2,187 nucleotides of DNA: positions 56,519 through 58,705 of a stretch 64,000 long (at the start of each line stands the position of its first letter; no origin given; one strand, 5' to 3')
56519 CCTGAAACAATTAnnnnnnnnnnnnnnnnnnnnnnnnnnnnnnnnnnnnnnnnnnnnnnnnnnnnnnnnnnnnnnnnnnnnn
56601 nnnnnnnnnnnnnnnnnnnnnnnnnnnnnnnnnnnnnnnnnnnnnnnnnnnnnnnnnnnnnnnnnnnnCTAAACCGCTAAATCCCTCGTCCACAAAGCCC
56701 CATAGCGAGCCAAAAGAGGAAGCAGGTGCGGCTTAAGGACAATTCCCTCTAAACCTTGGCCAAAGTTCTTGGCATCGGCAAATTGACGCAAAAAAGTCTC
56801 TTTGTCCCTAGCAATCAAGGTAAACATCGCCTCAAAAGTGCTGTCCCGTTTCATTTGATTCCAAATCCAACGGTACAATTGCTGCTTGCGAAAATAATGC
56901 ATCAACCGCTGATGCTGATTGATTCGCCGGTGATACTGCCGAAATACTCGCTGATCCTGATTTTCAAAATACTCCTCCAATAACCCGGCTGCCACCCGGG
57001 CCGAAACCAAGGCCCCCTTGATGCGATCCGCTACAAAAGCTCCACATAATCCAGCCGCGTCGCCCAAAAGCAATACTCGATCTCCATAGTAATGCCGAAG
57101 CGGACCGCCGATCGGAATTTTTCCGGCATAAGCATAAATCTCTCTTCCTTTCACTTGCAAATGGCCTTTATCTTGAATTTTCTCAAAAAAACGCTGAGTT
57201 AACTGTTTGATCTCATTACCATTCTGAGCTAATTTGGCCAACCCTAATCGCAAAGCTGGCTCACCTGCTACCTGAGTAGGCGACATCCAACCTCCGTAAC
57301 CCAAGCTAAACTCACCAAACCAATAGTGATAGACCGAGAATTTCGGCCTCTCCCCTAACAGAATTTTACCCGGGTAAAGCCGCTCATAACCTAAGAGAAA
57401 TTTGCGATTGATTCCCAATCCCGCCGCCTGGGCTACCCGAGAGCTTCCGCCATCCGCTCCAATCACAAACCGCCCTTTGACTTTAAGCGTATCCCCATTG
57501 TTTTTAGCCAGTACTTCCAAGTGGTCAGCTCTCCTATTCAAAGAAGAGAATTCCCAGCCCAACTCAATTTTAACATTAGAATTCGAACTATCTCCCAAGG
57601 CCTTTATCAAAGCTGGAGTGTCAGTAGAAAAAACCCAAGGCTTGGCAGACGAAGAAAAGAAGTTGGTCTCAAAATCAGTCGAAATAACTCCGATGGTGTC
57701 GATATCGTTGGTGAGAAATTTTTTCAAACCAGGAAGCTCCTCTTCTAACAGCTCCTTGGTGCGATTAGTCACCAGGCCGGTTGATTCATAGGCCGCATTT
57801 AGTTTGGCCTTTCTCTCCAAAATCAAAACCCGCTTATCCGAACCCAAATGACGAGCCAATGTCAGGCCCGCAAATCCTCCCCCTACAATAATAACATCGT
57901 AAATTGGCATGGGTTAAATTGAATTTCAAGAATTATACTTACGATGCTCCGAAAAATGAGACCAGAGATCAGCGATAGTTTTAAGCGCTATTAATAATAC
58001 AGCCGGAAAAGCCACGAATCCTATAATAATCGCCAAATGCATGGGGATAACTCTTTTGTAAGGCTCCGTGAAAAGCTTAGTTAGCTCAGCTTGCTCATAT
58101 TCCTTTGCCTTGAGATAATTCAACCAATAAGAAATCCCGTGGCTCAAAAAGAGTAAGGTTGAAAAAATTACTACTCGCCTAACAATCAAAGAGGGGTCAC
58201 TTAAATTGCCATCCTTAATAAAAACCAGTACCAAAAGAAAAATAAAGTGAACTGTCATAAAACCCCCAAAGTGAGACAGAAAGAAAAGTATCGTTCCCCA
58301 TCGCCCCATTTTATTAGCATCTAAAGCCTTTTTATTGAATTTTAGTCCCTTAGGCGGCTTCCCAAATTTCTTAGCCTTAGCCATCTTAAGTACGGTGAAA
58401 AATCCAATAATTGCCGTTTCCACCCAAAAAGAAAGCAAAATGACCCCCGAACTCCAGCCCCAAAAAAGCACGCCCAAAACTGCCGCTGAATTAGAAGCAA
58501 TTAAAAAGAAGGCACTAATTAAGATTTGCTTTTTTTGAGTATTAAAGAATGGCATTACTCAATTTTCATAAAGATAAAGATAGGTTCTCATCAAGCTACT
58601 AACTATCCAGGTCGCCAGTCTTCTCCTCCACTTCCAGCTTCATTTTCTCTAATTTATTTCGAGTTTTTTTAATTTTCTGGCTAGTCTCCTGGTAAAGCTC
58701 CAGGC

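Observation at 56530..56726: Remnant of a RAYT / IS200-like tyrosine transposase fused out of frame onto the 3' end of the FAD oxidoreductase gene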

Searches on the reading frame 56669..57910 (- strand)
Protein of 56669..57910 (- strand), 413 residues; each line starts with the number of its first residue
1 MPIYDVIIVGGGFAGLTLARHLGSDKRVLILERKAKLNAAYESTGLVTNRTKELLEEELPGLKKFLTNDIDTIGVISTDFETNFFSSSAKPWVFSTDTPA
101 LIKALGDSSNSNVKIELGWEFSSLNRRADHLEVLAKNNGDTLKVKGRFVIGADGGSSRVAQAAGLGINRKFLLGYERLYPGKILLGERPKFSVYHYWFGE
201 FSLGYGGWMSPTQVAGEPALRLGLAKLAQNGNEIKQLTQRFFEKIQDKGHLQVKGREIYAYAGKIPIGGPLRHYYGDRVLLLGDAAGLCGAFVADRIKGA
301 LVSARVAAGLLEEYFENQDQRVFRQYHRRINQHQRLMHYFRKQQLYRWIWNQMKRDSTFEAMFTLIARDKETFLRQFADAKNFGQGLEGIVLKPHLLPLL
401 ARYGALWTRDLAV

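Call 6: search_protein_families(library=pfam, proteins=[window:56669-57910:-], max_evalue=10)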
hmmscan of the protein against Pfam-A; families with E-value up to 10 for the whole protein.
window:56669-57910:- (413 aa): 12 families
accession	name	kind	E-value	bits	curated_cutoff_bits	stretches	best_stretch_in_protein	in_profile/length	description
PF01494.25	FAD_binding_3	-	3e-13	50.2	22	1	4-167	2-171/349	FAD binding domain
PF01266.30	DAO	-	2.9e-08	34.1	27.9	1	5-175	1-116/353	FAD dependent oxidoreductase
PF05834.18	Lycopene_cycl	-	3.4e-06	26.8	23.4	2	5-37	1-36/380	Lycopene cyclase protein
PF07992.20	Pyr_redox_2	-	7e-05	22.8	26.1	1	4-165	1-119/291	Pyridine nucleotide-disulphide oxidoreductase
PF13450.12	NAD_binding_8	-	0.00018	22.1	21.9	1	8-37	1-31/68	NAD(P)-binding Rossmann-like domain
PF03486.20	HI0933_like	-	0.00086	19.3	50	1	5-157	2-166/244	HI0933-like protein Rossmann domain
PF01946.23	Thi4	-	0.0016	18.2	26.2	1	5-35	19-51/235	Thi4 family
PF00890.30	FAD_binding_2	-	0.0032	17.2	20.4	1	5-37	1-34/414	FAD binding domain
PF13454.12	NAD_binding_9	-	0.014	15.9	21.8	1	7-37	1-36/155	FAD-NAD(P)-binding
PF06039.21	Mqo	-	0.037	13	27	1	101-169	186-256/489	Malate:quinone oxidoreductase (Mqo)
PF13738.12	Pyr_redox_3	-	0.13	11.9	30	1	7-40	1-36/305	Pyridine nucleotide-disulphide oxidoreductase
PF21016.3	RlmN_N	-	0.56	10.4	24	1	339-363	22-44/60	Ribosomal RNA large subunit methyltransferase N-terminal domain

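Call 7: search_protein_families(library=ncbifam, proteins=[window:56669-57910:-], max_evalue=10)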
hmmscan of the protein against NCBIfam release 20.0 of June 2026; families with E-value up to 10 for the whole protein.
window:56669-57910:- (413 aa): 92 families (the best 25 are shown)
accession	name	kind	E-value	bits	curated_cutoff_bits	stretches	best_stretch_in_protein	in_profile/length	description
TIGR02032.1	GG-red-SF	subfamily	3.2e-26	92.7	158.8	1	4-309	1-295/297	geranylgeranyl reductase family protein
TIGR02023.1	BchP-ChlP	subfamily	7e-21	74.7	343.3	2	136-362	133-348/388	geranylgeranyl diphosphate reductase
NF008519.0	PRK11445.1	equivalog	1.2e-14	54.4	303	2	3-160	3-162/355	FAD-binding protein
TIGR01988.1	Ubi-OHases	subfamily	9.2e-13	47.8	224.65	1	5-169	1-177/387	ubiquinone biosynthesis hydroxylase, UbiH/UbiF/VisC/COQ6 family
NF004780.0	PRK06126.1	subfamily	1.7e-10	39.8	445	2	109-167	139-199/552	hypothetical protein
NF005612.0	PRK07364.1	equivalog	5.9e-10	38.2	487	1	4-165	19-189/415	FAD-dependent hydroxylase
NF033145.1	rif_monoox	equivalog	9.8e-10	37.9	800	1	5-167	2-164/472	rifampin monooxygenase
NF004832.0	PRK06184.1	subfamily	2e-09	36.8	476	2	112-167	126-181/506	hypothetical protein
NF004829.0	PRK06183.1-3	subfamily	3.4e-09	36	390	2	98-166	111-184/520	bifunctional 3-(3-hydroxy-phenyl)propionate/3-hydroxycinnamic acid hydroxylase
NF005788.0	PRK07608.1-3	equivalog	5.6e-09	35.3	478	2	4-37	3-37/388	UbiH/UbiF family hydroxylase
NF041080.1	DGGGPL_reductase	equivalog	1.4e-08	34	580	2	4-158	2-158/447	digeranylgeranylglycerophospholipid reductase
NF004831.0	PRK06183.1-5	equivalog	1.4e-08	33.7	546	2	111-165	124-179/568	bifunctional 3-(3-hydroxy-phenyl)propionate/3-hydroxycinnamic acid hydroxylase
NF005313.0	PRK06847.1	subfamily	5.6e-08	32.1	372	2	3-161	4-167/375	hypothetical protein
NF053548.1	violacein_VioC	equivalog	8.3e-08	31.7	760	2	273-328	295-349/429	NADP-dependent violacein biosynthesis oxygenase VioC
NF005951.1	PRK08020.1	equivalog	1e-07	31.1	590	2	109-168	121-177/388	3-demethoxyubiquinol 3-hydroxylase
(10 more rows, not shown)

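Call 15: find_encoding_contigs(protein=window:56669-57910:-, flank=6000, max_places=6)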
Protein window:56669-57910:- (413 aa): 4 contigs read that carry it; 4 places shown.
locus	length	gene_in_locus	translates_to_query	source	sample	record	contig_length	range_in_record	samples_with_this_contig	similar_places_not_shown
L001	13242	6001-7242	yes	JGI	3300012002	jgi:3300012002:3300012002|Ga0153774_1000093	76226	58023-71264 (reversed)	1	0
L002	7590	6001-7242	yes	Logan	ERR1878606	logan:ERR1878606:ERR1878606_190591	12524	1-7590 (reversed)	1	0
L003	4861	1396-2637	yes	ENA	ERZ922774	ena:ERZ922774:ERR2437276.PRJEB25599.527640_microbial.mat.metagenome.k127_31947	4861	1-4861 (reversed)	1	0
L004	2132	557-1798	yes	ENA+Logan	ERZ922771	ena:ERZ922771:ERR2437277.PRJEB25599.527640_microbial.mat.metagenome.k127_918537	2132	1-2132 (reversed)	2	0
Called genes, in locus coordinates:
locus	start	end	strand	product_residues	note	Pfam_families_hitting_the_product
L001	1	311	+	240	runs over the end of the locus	PF24827:AstE_AspA_cat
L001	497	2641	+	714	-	PF01138:RNase_PH, PF03725:RNase_PH_C, PF01138:RNase_PH, PF03725:RNase_PH_C (weak), PF00013:KH_1, PF00575:S1, PF24685:OB_RRP5_4th (weak)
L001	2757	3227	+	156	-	PF12641:Flavodoxin_3 (faint), PF12682:Flavodoxin_4, PF12724:Flavodoxin_5 (weak)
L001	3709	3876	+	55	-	PF16138:DUF4846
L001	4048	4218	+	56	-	PF16138:DUF4846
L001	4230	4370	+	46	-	PF16138:DUF4846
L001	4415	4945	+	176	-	-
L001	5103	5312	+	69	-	-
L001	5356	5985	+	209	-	PF20108:DUF6498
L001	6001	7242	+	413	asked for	PF01266:DAO, PF01494:FAD_binding_3, PF05834:Lycopene_cycl (faint)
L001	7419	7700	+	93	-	PF11950:DUF3467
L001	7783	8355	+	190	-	PF06821:Ser_hydrolase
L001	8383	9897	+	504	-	PF02934:GatB_N, PF02637:GatB_Yqey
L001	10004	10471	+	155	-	-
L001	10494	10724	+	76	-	-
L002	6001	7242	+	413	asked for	PF01266:DAO, PF01494:FAD_binding_3, PF05834:Lycopene_cycl (faint)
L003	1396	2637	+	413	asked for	PF01266:DAO, PF01494:FAD_binding_3, PF05834:Lycopene_cycl (faint)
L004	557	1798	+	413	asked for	PF01266:DAO, PF01494:FAD_binding_3, PF05834:Lycopene_cycl (faint)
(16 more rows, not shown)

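Call 23: find_homologous_proteins(query=window:56669-57910:-)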
Query window:56669-57910:- (413 aa): 164 proteins with E <= 0.001 among 8000 candidates; the best 120 are listed.
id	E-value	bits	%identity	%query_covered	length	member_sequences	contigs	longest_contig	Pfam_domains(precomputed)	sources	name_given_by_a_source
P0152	2.5e-277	938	100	100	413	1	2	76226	PF01266.31,PF05834.19,PF01494.26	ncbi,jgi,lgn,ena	-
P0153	1.0e-147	511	55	99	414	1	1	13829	PF01494.26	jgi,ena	-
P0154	4.7e-143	495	54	99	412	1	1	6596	PF01494.26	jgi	jgi:digeranylgeranylglycerophospholipid reductase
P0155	3.8e-142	492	53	100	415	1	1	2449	PF01494.26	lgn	-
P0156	6.0e-142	492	54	99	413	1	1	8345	PF01494.26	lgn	-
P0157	2.9e-139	483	51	100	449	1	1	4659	PF01494.26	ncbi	-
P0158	4.8e-137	476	51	99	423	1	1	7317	PF01266.31,PF13450.13,PF07992.21,PF05834.19,PF01494.26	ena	-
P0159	8.9e-137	475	51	99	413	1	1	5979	PF07992.21,PF01494.26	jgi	-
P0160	1.2e-133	464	53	99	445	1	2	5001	PF01266.31,PF01494.26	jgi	-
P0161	1.5e-133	464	51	99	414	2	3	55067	PF01266.31,PF04820.21,PF05834.19,PF01494.26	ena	-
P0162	2.7e-125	437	48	97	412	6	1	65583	PF05834.19,PF01494.26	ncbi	-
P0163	2.4e-122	427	46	100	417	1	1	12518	PF01266.31,PF07992.21,PF01494.26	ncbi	-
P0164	2.1e-121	424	47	99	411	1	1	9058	PF01266.31,PF05834.19,PF01494.26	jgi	jgi:flavin-dependent dehydrogenase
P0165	3.6e-119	417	49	97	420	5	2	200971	PF01494.26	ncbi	ncbi:MAG: NAD(P)/FAD-dependent oxidoreductase [Candidatus Altimarinota bacterium]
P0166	3.7e-119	417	46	99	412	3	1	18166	PF01494.26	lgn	-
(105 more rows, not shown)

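Call 38: find_encoding_contigs(protein=P0153, flank=4000, max_places=2)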
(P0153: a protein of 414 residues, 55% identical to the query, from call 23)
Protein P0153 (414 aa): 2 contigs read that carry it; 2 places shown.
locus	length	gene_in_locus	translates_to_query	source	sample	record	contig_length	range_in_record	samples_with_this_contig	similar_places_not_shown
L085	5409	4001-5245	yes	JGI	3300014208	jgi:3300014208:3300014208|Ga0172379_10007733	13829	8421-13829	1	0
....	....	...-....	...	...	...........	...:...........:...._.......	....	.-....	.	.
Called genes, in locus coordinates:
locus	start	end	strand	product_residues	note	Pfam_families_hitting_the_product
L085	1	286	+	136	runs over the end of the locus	PF04977:DivIC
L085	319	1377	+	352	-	PF13623:SurA_N_2 (weak), PF13624:SurA_N_3, PF13616:Rotamase_3, PF00639:Rotamase, PF13145:Rotamase_2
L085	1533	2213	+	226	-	PF02463:SMC_N (faint), PF00005:ABC_tran, PF00931:NB-ARC (faint), PF13401:AAA_22 (faint), PF13304:AAA_21 (faint)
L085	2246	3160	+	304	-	PF18075:FtsX_ECD, PF02687:FtsX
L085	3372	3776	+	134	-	PF00293:NUDIX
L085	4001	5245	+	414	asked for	PF01494:FAD_binding_3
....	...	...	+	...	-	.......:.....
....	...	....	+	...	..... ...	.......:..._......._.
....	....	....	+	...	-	-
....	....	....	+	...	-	-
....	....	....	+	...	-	-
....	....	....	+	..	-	?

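Call 39: find_encoding_contigs(protein=P0161, flank=4000, max_places=2)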
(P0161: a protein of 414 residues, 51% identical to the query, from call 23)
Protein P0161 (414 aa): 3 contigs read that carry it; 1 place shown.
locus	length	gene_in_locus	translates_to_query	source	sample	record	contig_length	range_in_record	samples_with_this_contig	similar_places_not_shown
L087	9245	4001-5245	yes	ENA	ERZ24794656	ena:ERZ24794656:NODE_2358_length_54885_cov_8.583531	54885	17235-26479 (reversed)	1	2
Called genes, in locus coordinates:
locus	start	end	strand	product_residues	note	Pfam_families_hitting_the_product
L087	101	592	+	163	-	-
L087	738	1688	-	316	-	PF03773:ArsP_1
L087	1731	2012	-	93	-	PF09723:Zn_ribbon_8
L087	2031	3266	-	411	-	-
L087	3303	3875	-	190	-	-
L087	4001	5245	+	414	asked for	PF01266:DAO (faint), PF01494:FAD_binding_3, PF05834:Lycopene_cycl (faint), PF04820:Trp_halogenase (weak)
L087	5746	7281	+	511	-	PF14010:PEPcase_2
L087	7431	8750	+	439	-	PF00155:Aminotran_1_2, PF12897:Asp_aminotransf (weak)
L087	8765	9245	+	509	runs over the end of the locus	PF13328:HD_4, PF04607:RelA_SpoT, PF02824:TGS (weak)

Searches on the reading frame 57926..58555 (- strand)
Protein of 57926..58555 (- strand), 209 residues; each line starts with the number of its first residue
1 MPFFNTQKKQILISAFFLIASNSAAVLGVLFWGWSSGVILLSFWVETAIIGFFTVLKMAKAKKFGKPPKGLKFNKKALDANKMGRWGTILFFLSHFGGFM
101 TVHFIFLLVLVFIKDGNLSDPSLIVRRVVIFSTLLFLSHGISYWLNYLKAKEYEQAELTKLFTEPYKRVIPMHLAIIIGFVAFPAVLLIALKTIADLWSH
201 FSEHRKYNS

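Call 6: search_protein_families(library=pfam, proteins=[window:57926-58555:-], max_evalue=10)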
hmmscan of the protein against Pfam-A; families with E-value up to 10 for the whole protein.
window:57926-58555:- (209 aa): 1 family
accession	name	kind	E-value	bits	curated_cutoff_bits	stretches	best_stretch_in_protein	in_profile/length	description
PF20108.4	DUF6498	-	7.4e-45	153.2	23.7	1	9-207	6-201/207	Family of unknown function (DUF6498)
